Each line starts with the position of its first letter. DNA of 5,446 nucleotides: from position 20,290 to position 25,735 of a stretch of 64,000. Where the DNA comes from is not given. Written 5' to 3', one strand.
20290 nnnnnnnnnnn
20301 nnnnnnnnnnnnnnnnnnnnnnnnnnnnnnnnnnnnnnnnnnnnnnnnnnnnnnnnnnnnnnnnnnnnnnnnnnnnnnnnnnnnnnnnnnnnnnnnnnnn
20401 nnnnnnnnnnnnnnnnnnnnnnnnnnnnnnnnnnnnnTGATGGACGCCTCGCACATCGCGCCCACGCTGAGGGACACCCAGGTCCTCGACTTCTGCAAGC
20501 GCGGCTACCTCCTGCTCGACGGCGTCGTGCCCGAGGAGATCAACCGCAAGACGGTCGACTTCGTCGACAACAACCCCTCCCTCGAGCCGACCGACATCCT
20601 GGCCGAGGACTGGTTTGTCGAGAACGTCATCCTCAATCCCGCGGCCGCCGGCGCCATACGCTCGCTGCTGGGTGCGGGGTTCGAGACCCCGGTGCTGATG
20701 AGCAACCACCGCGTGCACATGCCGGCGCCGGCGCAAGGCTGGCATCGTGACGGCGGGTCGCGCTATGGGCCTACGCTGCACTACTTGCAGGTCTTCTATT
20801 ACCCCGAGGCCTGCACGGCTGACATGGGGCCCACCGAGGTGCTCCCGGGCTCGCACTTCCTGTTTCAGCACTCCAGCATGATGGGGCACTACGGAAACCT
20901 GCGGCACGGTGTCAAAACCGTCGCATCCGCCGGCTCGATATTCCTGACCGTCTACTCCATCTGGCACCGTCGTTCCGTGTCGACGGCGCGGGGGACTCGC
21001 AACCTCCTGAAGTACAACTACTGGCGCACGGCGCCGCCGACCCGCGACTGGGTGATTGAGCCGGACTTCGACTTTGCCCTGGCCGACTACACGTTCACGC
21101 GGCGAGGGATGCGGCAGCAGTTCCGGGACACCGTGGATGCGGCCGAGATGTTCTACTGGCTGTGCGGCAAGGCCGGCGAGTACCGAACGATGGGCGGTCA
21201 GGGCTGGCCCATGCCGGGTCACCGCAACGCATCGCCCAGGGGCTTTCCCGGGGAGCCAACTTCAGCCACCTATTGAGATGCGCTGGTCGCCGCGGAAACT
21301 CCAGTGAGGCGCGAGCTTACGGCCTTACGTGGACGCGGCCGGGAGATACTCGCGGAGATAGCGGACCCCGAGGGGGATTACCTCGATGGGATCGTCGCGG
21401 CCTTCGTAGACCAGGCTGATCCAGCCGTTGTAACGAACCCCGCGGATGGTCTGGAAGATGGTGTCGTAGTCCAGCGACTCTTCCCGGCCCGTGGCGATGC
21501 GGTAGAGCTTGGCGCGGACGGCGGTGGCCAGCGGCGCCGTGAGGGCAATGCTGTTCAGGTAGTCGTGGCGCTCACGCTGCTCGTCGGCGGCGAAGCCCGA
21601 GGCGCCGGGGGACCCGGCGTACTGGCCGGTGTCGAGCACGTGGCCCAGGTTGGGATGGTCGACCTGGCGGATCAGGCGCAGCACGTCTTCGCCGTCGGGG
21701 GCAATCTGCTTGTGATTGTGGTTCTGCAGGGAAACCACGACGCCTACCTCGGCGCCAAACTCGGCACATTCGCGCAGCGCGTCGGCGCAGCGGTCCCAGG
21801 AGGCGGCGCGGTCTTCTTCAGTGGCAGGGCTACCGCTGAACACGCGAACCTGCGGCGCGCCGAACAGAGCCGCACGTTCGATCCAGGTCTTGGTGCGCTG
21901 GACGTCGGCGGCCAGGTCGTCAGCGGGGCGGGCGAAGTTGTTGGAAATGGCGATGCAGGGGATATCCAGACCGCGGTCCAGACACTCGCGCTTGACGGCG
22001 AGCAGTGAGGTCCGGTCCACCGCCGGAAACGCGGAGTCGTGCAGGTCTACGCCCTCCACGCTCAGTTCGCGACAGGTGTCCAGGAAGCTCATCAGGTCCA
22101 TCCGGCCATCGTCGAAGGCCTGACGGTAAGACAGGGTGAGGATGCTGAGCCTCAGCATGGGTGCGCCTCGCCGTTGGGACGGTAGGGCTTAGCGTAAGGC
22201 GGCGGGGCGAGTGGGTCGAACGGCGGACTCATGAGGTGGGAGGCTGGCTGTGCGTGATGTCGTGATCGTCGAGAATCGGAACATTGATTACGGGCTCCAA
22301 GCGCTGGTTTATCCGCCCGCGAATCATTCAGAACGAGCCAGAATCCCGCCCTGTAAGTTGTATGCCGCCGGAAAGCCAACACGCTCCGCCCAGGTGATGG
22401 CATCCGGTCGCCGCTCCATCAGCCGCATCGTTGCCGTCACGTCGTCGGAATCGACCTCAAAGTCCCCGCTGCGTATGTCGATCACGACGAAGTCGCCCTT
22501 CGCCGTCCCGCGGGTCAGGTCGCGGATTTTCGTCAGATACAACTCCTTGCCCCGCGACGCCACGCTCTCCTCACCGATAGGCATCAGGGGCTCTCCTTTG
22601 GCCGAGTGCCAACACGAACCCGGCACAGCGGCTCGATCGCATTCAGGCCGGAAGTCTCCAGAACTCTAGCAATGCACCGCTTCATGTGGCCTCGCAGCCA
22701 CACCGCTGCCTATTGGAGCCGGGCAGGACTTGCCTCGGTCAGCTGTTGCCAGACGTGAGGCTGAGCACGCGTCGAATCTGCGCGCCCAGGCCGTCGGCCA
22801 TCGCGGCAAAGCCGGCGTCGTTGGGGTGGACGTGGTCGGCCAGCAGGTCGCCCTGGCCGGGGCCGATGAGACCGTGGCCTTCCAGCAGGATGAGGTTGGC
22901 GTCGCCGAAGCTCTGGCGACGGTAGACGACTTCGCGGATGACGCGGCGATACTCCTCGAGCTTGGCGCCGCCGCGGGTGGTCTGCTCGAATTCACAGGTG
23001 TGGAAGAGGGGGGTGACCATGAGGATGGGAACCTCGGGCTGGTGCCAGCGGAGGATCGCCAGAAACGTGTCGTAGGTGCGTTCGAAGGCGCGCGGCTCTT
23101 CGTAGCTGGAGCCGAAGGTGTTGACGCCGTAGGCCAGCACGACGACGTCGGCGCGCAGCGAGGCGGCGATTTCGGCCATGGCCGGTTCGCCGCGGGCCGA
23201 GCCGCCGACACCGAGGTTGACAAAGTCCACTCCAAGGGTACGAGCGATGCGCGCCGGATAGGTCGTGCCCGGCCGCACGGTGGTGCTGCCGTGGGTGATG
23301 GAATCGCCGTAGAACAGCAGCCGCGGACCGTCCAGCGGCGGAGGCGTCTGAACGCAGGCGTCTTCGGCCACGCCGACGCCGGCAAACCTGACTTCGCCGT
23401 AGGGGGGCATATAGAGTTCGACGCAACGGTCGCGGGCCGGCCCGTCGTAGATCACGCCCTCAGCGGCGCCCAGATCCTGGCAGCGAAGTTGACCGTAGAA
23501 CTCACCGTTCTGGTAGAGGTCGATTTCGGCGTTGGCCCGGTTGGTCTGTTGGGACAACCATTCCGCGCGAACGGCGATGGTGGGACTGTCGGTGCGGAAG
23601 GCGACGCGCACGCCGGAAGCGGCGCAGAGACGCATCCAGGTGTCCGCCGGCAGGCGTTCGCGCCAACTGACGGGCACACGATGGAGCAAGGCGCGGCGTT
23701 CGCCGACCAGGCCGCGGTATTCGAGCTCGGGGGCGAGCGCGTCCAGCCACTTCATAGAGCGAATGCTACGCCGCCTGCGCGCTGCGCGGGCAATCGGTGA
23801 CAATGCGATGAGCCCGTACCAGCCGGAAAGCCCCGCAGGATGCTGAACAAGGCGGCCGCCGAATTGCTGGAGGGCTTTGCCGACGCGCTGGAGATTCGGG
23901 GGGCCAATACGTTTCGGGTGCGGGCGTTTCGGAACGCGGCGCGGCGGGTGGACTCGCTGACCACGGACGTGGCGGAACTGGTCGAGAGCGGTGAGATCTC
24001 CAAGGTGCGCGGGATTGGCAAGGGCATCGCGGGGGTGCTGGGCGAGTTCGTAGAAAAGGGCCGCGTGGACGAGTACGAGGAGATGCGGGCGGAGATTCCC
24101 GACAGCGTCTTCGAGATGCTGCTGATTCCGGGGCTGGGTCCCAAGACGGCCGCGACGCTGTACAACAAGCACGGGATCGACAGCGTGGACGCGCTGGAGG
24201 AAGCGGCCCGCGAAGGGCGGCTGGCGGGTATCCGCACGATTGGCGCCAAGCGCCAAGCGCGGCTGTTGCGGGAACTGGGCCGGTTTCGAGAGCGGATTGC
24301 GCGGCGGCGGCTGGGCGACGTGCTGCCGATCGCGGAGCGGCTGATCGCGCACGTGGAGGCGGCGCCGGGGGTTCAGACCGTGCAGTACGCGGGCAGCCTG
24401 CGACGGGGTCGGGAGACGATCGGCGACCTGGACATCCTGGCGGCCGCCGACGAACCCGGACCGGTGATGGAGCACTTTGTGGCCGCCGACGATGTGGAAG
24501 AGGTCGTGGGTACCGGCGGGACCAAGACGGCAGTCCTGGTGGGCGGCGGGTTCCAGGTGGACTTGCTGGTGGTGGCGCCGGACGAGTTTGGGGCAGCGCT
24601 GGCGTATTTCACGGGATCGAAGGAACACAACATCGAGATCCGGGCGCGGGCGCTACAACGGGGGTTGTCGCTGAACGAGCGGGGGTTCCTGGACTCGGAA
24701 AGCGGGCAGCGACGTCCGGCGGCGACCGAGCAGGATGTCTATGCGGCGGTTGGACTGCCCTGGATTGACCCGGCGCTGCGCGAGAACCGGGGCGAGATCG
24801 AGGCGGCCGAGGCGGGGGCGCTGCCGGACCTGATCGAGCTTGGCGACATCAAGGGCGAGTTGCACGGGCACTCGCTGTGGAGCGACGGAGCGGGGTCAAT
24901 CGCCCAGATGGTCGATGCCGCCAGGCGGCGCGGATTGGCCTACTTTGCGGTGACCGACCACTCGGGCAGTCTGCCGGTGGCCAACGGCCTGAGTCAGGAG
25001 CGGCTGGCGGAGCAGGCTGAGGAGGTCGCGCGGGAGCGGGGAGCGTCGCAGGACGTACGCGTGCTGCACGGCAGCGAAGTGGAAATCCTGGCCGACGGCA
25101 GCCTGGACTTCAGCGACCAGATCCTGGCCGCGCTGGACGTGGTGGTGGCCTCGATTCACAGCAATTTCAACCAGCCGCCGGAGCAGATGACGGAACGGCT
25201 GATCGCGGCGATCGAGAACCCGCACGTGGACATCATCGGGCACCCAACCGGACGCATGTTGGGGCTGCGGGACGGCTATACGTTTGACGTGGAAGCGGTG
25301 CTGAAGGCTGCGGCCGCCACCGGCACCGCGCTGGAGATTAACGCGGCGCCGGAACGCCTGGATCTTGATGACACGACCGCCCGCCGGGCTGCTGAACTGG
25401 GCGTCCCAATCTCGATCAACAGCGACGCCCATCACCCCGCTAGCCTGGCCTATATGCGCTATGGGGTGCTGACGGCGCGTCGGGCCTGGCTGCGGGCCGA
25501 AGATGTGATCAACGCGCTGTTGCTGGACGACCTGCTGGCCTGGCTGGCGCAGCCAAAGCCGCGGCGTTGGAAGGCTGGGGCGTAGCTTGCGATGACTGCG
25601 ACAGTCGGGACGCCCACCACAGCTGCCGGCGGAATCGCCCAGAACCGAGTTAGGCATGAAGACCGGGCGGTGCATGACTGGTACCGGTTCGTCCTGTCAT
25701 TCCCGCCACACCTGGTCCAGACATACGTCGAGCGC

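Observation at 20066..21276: Duplicated two-gene cassette (conserved small protein + PhyH oxygenase) among five PhyH-family paralogs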

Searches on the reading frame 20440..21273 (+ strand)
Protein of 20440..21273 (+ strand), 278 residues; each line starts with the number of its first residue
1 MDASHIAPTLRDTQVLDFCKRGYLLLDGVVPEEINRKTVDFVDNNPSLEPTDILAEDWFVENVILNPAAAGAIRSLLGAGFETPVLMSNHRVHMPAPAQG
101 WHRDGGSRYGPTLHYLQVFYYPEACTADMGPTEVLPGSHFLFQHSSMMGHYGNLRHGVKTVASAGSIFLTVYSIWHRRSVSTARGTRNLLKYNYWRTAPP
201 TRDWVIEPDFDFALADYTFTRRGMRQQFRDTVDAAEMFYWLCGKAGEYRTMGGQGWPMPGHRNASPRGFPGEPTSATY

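Call 3: search_protein_families(library=pfam, proteins=[window:20440-21273:+], max_evalue=1)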
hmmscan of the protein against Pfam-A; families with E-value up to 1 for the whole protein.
window:20440-21273:+ (278 aa): 1 family
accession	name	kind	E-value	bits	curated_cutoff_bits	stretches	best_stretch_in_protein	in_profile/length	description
PF05721.19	PhyH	-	0.00013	22.8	22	1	68-143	70-156/213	Phytanoyl-CoA dioxygenase (PhyH)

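Call 9: search_protein_families(library=ncbifam, proteins=[window:20440-21273:+], max_evalue=1)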
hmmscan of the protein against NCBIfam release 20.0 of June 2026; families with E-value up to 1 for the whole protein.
window:20440-21273:+ (278 aa): 0 families

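Call 32: search_solved_structures(query=window:20440-21273:+, max_evalue=1)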
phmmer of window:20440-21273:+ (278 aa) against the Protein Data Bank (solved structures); distinct sequences matched with E-value up to 1: 0.

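Call 53: list_cluster_members(proteins=[window:20440-21273:+, window:40785-41651:+, L003:6285-7079:+, L004:6284-7072:+, L001:5371-6204:+, L005:7059-7889:+])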
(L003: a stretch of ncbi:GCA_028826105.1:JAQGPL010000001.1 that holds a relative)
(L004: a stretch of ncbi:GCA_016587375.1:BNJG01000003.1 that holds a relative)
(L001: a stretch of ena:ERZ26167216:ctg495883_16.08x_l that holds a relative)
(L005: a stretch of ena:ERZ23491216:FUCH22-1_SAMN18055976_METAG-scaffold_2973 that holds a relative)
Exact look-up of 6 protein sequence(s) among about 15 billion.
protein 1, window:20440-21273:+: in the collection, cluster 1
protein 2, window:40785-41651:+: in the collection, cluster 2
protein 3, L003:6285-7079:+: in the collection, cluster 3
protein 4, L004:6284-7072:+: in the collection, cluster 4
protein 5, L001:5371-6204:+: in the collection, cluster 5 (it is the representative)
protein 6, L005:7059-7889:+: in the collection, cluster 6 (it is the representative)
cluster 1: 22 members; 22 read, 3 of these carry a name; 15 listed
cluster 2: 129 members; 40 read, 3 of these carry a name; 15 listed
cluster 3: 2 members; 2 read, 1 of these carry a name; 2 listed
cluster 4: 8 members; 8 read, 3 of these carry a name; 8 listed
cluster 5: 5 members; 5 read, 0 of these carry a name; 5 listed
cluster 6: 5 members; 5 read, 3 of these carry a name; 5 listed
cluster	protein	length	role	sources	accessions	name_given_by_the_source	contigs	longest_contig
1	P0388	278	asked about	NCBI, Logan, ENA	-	-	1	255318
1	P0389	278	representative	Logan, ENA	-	-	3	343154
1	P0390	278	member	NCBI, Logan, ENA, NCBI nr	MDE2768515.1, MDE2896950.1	MAG: hypothetical protein OXO54_01360 [Chloroflexota bacterium] | hypothetical protein [Chloroflexota bacterium]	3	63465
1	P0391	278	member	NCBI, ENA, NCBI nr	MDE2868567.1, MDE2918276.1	MAG: phytanoyl-CoA dioxygenase family protein [Chloroflexota bacterium] | phytanoyl-CoA dioxygenase family protein [Chloroflexota bacterium]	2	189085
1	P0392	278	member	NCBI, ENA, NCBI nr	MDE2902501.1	MAG: phytanoyl-CoA dioxygenase family protein [Chloroflexota bacterium] | phytanoyl-CoA dioxygenase family protein [Chloroflexota bacterium]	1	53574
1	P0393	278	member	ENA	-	-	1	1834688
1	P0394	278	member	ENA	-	-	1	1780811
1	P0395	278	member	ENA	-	-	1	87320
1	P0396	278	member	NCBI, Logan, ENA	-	-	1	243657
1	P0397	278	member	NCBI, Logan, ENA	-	-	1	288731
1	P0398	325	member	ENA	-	-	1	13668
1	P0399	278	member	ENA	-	-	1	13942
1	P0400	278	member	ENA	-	-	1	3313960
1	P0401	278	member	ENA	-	-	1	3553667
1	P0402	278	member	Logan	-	-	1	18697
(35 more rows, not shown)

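Call 80: search_protein_families(library=padloc, proteins=[window:20440-21273:+], max_evalue=0.01)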
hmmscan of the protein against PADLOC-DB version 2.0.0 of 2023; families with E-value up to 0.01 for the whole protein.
window:20440-21273:+ (278 aa): 0 families

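Call 102: search_dna_similar(query=window:20440-21273:+, collection=plasmids, mode=protein, max_evalue=1e-8, max_rows=15)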
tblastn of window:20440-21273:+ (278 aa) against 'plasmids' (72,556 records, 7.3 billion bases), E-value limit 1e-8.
Records with a match: 1; places in all: 1; records where one place covers at least 80% of the query: 0.
Best place of each record, by identity: <60% 1.
By first word of the organism name: Streptomyces 1.
By predicted mobility (MOB-suite, as given by PLSDB): non-mobilizable 1.
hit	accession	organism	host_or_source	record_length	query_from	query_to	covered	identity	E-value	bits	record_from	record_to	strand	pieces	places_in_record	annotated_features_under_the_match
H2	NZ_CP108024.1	Streptomyces sp. NBC_00316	-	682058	10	204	70%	33.3%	2e-19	95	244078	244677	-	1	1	phytanoyl-CoA dioxygenase family protein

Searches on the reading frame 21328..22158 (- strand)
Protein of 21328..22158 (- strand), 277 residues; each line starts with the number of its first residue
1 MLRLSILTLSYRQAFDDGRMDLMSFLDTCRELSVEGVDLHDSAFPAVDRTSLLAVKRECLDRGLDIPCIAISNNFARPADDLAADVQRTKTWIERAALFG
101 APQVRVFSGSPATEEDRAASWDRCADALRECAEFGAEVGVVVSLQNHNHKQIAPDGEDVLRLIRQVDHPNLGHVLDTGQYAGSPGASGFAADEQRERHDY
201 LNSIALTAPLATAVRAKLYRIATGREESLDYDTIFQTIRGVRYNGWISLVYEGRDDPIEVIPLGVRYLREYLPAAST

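Call 37: search_protein_families(library=pfam, proteins=[window:21328-22158:-], max_evalue=0.001)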
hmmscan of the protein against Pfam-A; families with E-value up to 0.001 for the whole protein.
window:21328-22158:- (277 aa): 1 family
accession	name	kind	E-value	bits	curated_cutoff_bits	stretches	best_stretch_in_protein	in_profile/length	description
PF01261.30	AP_endonuc_2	-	1.3e-29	104.1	31.1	1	27-270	2-248/249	Xylose isomerase-like TIM barrel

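Call 92: search_protein_families(library=ncbifam, proteins=[window:21328-22158:-], max_evalue=0.00001)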
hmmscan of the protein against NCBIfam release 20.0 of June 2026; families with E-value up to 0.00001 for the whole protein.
window:21328-22158:- (277 aa): 0 families

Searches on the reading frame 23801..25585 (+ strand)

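Call 37: search_protein_families(library=pfam, proteins=[window:23801-25585:+], max_evalue=0.001)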
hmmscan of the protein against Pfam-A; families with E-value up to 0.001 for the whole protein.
window:23801-25585:+ (594 aa): 6 families
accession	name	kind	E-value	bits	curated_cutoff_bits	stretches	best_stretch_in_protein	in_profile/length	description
PF14791.11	DNA_pol_B_thumb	-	1.1e-21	76.9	25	1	266-328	1-63/63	DNA polymerase beta thumb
PF14716.13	HHH_8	-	3.3e-16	59.9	30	1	14-88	1-72/73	Helix-hairpin-helix domain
PF02811.25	PHP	-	4.1e-09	37.4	26.4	1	353-515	1-163/164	PHP domain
PF14520.12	HHH_5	-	9.2e-09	36.1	27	1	106-160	4-56/57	Helix-hairpin-helix domain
PF00633.29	HHH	-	0.00012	22.2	24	0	97-120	4-27/30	Helix-hairpin-helix motif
PF11798.14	IMS_HHH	-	0.00017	22.1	24.4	0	56-80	3-27/32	IMS family HHH motif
